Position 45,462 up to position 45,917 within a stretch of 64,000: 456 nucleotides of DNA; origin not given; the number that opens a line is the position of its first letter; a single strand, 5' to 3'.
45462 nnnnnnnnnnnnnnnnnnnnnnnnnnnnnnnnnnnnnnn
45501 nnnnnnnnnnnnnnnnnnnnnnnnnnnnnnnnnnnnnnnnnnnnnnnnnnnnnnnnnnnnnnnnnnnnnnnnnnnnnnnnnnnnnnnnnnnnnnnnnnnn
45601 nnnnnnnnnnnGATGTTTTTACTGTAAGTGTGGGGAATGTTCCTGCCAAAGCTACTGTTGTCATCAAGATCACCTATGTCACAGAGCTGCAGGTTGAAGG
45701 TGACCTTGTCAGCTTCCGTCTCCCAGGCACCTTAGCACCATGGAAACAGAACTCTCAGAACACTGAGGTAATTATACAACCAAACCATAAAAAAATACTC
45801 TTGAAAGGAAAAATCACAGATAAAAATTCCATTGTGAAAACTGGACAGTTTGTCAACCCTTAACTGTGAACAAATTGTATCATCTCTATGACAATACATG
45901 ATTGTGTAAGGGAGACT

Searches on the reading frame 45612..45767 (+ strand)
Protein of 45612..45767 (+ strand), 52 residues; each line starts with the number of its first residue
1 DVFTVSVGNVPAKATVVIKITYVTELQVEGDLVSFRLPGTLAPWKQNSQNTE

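Call 64: search_protein_families(library=pfam, proteins=[window:45612-45767:+], max_evalue=0.1)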
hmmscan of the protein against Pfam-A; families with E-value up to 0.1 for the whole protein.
seq(52 aa): 1 family
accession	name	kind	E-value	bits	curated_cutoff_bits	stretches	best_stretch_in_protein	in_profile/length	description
PF08487.16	VIT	-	0.0002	21.9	26.5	1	1-22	90-111/111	Vault protein inter-alpha-trypsin domain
